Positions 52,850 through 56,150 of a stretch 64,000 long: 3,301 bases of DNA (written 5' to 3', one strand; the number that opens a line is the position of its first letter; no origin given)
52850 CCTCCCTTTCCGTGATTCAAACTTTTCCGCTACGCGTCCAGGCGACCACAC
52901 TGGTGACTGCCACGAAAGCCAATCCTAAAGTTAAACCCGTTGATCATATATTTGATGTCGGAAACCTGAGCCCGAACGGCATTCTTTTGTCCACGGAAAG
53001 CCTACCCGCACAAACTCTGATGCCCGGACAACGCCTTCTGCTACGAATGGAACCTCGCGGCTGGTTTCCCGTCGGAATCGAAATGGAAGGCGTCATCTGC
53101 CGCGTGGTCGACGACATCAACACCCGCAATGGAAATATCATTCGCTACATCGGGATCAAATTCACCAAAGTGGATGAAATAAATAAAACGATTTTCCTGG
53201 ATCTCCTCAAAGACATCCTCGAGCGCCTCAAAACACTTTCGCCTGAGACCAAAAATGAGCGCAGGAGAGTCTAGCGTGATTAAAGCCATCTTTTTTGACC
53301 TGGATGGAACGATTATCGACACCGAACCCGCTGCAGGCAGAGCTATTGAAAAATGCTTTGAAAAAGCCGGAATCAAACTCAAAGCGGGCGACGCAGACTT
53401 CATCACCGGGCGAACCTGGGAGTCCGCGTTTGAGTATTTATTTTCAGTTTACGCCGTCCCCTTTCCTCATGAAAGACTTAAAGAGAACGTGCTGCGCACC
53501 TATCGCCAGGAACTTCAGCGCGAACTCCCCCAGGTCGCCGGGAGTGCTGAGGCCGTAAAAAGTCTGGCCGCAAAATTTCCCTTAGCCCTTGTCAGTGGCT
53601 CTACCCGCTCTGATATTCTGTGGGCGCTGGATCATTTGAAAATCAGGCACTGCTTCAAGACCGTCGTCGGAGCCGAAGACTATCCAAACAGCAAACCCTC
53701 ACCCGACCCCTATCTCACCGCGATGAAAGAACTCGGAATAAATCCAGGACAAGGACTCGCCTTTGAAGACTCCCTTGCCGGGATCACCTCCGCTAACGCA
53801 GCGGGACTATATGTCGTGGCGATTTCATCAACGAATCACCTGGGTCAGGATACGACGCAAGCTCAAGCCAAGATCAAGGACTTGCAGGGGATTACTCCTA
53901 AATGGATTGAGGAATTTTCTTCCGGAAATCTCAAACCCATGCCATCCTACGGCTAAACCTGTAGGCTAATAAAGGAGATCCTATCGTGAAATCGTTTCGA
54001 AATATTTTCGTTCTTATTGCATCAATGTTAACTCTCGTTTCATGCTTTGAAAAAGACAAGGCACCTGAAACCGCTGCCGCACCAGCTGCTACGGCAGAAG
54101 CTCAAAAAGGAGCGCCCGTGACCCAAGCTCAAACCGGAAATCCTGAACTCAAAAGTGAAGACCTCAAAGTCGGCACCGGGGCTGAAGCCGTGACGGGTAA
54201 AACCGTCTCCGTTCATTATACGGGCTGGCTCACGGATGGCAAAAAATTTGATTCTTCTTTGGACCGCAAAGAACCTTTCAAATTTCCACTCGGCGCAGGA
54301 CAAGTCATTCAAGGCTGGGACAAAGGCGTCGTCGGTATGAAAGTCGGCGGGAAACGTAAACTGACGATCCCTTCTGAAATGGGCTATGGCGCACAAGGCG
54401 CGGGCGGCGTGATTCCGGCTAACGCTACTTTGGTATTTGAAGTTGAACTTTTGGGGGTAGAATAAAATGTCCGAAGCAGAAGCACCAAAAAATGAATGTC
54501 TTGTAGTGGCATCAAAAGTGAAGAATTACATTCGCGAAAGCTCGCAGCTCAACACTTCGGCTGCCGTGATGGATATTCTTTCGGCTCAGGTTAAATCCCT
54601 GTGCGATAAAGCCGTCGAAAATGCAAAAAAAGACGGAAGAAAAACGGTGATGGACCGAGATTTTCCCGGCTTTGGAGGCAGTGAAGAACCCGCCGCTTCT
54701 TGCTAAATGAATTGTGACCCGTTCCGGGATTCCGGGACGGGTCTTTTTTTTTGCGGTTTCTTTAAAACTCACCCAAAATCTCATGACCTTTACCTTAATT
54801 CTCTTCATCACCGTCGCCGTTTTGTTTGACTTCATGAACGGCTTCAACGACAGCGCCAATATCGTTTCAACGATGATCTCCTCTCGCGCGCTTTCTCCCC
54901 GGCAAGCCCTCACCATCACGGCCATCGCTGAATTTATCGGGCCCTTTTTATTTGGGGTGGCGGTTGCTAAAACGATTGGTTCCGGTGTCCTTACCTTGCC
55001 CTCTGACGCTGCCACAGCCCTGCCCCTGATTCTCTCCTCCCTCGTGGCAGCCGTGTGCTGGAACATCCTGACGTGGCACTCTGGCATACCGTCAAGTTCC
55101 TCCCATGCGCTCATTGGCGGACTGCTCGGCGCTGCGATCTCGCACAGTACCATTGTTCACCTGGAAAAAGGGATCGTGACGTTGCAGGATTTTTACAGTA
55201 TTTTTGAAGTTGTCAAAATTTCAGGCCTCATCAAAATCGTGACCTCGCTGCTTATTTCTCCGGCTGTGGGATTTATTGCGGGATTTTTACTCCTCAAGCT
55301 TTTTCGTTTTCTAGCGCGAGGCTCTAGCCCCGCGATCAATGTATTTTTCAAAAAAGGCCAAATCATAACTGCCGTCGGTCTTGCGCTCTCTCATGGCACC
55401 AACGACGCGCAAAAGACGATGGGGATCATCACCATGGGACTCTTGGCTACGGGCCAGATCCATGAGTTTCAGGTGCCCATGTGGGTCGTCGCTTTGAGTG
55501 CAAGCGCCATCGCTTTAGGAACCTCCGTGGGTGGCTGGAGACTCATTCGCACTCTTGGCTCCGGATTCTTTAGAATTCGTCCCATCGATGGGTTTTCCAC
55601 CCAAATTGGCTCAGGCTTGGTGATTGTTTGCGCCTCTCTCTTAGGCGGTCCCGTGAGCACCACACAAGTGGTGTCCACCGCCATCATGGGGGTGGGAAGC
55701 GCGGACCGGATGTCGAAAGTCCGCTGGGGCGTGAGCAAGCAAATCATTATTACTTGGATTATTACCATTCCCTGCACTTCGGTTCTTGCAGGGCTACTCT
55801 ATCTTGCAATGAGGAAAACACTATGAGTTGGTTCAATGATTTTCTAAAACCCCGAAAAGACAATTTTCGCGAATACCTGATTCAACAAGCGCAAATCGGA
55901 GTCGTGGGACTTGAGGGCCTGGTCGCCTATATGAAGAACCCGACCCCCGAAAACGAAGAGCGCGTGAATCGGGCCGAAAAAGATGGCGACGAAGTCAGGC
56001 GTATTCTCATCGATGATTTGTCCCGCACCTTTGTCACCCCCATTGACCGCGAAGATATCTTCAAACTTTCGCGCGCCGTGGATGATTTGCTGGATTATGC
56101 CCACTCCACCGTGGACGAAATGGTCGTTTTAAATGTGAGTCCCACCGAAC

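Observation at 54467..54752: Histone-fold (HMf-like) protein gene with a strong terminator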

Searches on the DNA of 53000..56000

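Call 43: search_rna_families(source=window, start=53000, end=56000, threshold=evalue, max_evalue=0.1)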
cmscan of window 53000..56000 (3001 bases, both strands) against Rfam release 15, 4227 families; matches with E-value up to 0.1: 0.
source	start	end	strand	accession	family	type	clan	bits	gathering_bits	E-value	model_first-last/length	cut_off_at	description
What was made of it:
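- Tried and rejected: Rfam found nothing in 53000-56000 at E<=0.1 (call 43).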

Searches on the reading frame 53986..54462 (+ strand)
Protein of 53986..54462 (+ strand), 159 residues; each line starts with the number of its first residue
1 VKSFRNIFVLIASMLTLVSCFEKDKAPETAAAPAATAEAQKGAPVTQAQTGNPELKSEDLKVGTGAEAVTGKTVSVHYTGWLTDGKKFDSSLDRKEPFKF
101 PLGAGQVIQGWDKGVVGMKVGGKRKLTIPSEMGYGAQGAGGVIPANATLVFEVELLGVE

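Call 3: search_protein_families(library=pfam, proteins=[window:53986-54462:+], max_evalue=1)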
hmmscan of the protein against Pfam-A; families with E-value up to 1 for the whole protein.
window:53986-54462:+ (159 aa): 1 family
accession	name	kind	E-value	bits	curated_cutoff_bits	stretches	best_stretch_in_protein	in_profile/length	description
PF00254.34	FKBP_C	-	7.3e-40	135.7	21.1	1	67-156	3-94/94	FKBP-type peptidyl-prolyl cis-trans isomerase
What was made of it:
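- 53986..54465 (+): Upstream FKBP-type peptidyl-prolyl isomerase gene, a predicted exported lipoprotein (lipobox LVSC at residues 17-20). It is probably co-transcribed with the histone gene. Pfam FKBP_C E 7e-40 (call 3).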

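Call 38: search_protein_families(library=ncbifam, proteins=[window:53986-54462:+], max_evalue=0.1)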
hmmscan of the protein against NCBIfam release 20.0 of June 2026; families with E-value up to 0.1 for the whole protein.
window:53986-54462:+ (159 aa): 9 families
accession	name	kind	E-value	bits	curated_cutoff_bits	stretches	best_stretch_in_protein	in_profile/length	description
NF008150.0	PRK10902.1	equivalog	4e-26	92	215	1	41-158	137-248/271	FKBP-type peptidyl-prolyl cis-trans isomerase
NF008602.0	PRK11570.1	subfamily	3.1e-25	89.3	198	1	52-157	101-204/206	FKBP-type peptidyl-prolyl cis-trans isomerase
NF053689.1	BamJ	equivalog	1.1e-22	81.2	100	1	63-155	88-184/184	BamJ family beta-barrel-assembly machinery protein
TIGR00115.1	tig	equivalog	5.6e-07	28.7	180.2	1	65-129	147-207/410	trigger factor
NF011676.0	PRK15095.1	equivalog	1.5e-06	27.8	125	1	72-137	9-74/156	FKBP-type peptidyl-prolyl cis-trans isomerase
NF053691.1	BamM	equivalog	3e-06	26.5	315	1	60-140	106-190/376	BamM family beta-barrel-assembly machinery protein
TIGR03516.1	ppisom_GldI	equivalog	0.00045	19.6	157.6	1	102-158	119-175/177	gliding motility-associated peptidyl-prolyl isomerase GldI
NF050142.1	PG1828_fam_lipo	equivalog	0.0053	17.5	50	1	1-35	1-35/59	PG1828 family lipoprotein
TIGR03593.1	yidC_nterm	equivalog_domain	0.089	12.4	58.25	0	7-61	7-62/363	membrane protein insertase YidC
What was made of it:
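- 53986..54465 (+): NCBIfam matches are FkpA/FklB-like (call 38).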
